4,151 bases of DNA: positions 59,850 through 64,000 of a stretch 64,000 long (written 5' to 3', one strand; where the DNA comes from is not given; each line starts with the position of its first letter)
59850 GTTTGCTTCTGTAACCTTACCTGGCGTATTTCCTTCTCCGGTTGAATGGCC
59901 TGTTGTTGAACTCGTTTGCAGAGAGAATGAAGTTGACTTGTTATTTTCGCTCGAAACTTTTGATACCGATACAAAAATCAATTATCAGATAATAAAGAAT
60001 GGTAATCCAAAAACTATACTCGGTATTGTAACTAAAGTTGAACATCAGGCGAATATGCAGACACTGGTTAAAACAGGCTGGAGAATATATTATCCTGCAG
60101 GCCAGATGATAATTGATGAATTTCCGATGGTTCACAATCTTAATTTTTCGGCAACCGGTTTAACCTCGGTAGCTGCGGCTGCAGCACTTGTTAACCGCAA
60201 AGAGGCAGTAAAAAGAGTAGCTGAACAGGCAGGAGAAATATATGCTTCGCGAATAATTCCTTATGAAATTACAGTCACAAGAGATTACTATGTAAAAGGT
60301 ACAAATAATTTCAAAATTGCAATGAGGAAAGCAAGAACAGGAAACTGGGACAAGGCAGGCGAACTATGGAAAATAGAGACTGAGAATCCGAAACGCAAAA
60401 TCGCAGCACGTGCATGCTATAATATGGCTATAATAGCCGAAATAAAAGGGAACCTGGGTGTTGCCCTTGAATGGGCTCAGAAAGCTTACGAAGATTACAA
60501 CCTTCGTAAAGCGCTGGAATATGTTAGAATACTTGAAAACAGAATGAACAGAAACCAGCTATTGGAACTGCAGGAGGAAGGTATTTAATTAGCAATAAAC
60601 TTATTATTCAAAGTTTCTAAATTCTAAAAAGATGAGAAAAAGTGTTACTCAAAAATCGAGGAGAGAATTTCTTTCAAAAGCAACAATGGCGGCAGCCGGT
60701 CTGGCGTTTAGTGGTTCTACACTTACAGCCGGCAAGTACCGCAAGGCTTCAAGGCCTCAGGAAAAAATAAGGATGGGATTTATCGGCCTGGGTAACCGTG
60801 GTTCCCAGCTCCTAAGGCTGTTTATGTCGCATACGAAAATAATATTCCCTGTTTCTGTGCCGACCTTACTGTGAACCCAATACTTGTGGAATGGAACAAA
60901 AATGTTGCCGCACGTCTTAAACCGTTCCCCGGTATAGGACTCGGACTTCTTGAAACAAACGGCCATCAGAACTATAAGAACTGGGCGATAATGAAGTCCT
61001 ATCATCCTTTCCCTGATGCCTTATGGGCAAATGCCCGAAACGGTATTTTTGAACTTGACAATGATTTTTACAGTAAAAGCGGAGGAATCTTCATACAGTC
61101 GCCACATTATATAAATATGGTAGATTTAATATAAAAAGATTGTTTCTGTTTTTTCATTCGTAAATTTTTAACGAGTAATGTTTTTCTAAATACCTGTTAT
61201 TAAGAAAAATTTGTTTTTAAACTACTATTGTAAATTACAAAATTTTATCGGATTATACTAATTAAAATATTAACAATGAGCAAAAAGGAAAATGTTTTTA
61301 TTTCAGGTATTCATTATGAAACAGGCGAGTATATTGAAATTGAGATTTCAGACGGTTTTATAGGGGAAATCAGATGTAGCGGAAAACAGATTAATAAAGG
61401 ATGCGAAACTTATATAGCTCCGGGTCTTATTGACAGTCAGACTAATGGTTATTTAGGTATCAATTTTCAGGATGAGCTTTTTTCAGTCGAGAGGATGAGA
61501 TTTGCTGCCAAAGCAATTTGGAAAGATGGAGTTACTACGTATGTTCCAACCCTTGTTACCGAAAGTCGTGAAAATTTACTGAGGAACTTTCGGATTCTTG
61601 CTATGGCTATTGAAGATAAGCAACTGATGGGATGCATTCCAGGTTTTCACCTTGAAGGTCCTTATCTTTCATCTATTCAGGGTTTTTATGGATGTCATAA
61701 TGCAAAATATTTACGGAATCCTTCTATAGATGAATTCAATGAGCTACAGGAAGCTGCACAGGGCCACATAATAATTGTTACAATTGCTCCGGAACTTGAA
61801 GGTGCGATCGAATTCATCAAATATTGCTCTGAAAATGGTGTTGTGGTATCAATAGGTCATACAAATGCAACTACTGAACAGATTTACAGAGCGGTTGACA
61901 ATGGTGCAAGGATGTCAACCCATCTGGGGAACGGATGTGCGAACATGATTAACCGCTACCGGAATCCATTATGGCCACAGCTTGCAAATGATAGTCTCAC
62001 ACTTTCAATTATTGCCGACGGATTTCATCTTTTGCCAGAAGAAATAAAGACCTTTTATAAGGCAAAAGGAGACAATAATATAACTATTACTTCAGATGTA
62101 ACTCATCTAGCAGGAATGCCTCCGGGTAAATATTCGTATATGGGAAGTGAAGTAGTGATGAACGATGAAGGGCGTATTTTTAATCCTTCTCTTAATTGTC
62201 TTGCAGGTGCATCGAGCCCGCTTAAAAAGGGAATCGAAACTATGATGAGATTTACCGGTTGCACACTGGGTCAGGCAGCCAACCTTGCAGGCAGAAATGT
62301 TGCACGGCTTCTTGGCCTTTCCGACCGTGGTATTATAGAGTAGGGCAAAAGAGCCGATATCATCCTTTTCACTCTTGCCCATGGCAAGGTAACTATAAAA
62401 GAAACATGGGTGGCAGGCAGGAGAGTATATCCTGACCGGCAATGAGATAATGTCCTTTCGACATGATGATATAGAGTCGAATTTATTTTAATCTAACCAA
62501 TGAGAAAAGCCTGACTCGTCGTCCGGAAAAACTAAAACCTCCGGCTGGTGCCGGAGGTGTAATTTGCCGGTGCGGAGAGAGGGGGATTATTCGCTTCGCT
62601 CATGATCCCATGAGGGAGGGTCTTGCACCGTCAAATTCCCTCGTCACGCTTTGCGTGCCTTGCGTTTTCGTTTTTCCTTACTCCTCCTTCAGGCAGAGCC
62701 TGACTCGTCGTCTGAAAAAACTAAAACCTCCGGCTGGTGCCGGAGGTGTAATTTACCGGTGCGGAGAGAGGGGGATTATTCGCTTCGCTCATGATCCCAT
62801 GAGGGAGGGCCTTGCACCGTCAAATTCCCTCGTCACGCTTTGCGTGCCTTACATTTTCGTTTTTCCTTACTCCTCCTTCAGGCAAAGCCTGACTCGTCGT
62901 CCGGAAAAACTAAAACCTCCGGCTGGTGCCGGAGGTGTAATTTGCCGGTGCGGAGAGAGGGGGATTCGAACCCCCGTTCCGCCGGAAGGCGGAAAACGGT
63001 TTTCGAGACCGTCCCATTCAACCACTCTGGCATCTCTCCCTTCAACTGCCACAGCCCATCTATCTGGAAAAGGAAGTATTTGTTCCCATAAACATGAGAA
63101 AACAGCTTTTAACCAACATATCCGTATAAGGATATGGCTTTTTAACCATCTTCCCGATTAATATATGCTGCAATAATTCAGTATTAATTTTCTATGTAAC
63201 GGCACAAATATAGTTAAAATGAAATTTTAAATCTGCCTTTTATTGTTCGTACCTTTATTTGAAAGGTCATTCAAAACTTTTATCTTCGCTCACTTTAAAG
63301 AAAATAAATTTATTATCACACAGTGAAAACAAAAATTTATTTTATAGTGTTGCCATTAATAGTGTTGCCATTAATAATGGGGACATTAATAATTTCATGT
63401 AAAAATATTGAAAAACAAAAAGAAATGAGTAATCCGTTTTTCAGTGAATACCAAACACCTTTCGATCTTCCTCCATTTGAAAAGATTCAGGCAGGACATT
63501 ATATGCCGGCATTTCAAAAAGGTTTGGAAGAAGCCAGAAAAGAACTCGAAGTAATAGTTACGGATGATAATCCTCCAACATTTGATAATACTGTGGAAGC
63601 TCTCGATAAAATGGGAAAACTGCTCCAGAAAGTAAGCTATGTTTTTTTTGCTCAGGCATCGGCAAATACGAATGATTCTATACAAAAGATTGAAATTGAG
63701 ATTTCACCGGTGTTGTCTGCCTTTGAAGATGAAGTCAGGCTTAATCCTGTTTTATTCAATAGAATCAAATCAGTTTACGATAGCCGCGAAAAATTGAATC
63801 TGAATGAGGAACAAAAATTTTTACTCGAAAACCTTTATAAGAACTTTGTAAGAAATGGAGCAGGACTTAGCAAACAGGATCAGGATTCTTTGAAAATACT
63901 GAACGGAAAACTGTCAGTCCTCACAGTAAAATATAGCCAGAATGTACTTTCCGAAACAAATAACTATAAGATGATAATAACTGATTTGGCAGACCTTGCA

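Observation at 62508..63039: Exact 189-bp-period tandem array that reiterates the tRNA-Ser 3' end together with its trailer and terminator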

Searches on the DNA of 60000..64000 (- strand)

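Call 4: search_rna_families(source=window, start=60000, end=64000, threshold=evalue, max_evalue=10, show_alignments=3)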
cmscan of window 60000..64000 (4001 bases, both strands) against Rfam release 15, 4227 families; matches with E-value up to 10: 11.
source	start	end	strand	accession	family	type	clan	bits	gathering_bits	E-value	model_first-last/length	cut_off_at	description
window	62951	63039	-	RF00005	tRNA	Gene; tRNA;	CL00001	58.5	29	2.9e-11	1-71/71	no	tRNA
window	62951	63004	+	RF04351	Plastid-psbl-rps4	Cis-reg;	-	47.7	68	2.9e-08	1-53/53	no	Plastid-psbl-rps4 3UTR RNA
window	62865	63049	-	RF02223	sX4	Gene; sRNA;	-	26.7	70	0.0086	1-167/167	no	Proteobacterial sRNA sX4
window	60500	60582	+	RF01202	sn2991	Gene; snRNA; snoRNA; CD-box;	-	22.7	60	0.81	1-98/98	no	Small nucleolar RNA sn2991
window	63129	63195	+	RF01613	ceN109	Gene; snRNA; snoRNA; CD-box;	-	20.4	52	0.36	1-67/67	no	Nematode snoRNA ceN109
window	63395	63483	-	RF00834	mir-268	Gene; miRNA;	-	20.1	47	4.2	1-89/89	no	mir-268 microRNA precursor family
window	60046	60290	-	RF01891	TUG1_3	Gene; lncRNA;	-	18.3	90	1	1-236/236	no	Taurine upregulated gene 1 conserved region 3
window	63033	63136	-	RF01012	mir-628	Gene; miRNA;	-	17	75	6.8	1-77/77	no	mir-628 microRNA precursor family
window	62052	62071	+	RF03156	L31-Firmicutes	Cis-reg; leader;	CL00118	16.4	33.3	5.4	1-32/32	no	L31-Firmicutes ribosomal protein leader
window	62569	62635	-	RF01127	sR42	Gene; snRNA; snoRNA; CD-box;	-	13.2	38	9.4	1-63/63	no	Small nucleolar RNA sR42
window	62262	62397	-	RF01788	drz-agam-2-2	Gene; ribozyme;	-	12.6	38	5.6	1-191/191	no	drz-agam-2-2 ribozyme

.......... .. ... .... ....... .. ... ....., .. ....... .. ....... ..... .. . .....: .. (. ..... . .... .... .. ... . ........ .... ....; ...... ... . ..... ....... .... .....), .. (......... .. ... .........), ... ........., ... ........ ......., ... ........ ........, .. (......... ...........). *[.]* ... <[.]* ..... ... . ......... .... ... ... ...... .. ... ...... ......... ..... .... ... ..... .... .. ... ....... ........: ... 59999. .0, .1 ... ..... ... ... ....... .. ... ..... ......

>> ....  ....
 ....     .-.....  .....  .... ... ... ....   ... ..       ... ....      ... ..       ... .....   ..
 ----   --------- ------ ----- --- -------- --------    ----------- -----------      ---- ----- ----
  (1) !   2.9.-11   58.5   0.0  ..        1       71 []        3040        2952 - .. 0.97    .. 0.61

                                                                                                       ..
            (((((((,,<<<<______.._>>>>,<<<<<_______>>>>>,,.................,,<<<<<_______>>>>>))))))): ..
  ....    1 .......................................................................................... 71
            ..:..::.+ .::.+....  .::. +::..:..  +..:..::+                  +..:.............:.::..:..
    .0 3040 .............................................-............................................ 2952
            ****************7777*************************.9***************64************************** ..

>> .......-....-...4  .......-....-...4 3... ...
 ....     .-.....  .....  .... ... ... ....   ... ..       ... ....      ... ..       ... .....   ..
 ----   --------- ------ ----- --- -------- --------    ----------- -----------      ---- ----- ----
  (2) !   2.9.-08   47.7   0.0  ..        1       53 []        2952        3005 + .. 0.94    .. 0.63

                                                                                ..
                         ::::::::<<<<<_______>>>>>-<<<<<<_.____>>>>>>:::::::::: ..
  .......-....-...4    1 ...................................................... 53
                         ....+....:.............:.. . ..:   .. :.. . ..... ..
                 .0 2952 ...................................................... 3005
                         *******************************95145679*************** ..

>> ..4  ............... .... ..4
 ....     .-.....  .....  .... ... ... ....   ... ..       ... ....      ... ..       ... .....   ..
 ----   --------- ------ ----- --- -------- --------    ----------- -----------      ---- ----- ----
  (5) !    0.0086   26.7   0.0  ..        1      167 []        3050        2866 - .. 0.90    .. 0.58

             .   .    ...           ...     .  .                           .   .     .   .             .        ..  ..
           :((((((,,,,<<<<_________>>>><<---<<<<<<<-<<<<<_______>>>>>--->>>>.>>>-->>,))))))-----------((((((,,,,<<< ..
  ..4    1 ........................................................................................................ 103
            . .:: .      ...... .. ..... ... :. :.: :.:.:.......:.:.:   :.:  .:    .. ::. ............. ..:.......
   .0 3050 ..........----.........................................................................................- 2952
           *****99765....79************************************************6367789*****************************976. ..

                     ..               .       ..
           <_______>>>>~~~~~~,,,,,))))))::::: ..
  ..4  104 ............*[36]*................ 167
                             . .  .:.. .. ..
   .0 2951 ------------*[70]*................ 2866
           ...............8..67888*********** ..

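Call 44: search_dna_similar(query=window:62500-62960:-, collection=phages, mode=distant, max_evalue=0.01)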
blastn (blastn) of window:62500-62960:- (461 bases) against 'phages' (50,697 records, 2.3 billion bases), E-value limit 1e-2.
No match.

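Call 45: search_dna_similar(query=window:62500-62960:-, collection=plasmids, mode=distant, max_evalue=0.01)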
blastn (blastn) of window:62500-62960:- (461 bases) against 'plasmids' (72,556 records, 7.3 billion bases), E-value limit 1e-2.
No match.

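Call 76: search_rna_families(sources=[L121, L122, L123, L117], threshold=evalue, max_evalue=1)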
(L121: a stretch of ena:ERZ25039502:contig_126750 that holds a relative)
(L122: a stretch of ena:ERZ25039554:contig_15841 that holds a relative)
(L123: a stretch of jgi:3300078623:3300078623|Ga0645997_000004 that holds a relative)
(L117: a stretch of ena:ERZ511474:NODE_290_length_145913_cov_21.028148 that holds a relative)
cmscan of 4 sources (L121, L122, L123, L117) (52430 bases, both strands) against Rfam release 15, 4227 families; matches with E-value up to 1: 14.
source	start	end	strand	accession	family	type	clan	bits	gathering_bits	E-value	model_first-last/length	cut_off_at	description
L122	467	555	+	RF00005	tRNA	Gene; tRNA;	CL00001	60.2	29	1.3e-10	1-71/71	no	tRNA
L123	3570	3658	-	RF00005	tRNA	Gene; tRNA;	CL00001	57.8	29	5.8e-10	1-71/71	no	tRNA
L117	9699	9787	-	RF00005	tRNA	Gene; tRNA;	CL00001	56.2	29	1.6e-09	1-71/71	no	tRNA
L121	3776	3829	+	RF04351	Plastid-psbl-rps4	Cis-reg;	-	53.4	68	1.1e-08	1-53/53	no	Plastid-psbl-rps4 3UTR RNA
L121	3776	3864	-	RF00005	tRNA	Gene; tRNA;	CL00001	52.6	29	1.6e-08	1-71/71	no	tRNA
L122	502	555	-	RF04351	Plastid-psbl-rps4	Cis-reg;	-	52.5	68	1.8e-08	1-53/53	no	Plastid-psbl-rps4 3UTR RNA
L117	9699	9752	+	RF04351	Plastid-psbl-rps4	Cis-reg;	-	51.4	68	3.8e-08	1-53/53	no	Plastid-psbl-rps4 3UTR RNA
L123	3570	3623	+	RF04351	Plastid-psbl-rps4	Cis-reg;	-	47.6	68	4e-07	1-53/53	no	Plastid-psbl-rps4 3UTR RNA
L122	460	590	+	RF02223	sX4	Gene; sRNA;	-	33.8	70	0.002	1-167/167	no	Proteobacterial sRNA sX4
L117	9676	9797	-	RF02223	sX4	Gene; sRNA;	-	32.6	70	0.0039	1-167/167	no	Proteobacterial sRNA sX4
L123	3529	3637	-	RF02435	SpF41_sRNA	Gene; sRNA;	-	30.7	52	0.66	1-105/105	no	Streptococcus sRNA SpF41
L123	215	309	-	RF00516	ylbH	Cis-reg; leader;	-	25.9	50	0.17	1-122/122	no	ylbH leader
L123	3486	3671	-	RF02223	sX4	Gene; sRNA;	-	24.5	70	0.39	1-167/167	no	Proteobacterial sRNA sX4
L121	3735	3872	-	RF02223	sX4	Gene; sRNA;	-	23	70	0.89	1-167/167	no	Proteobacterial sRNA sX4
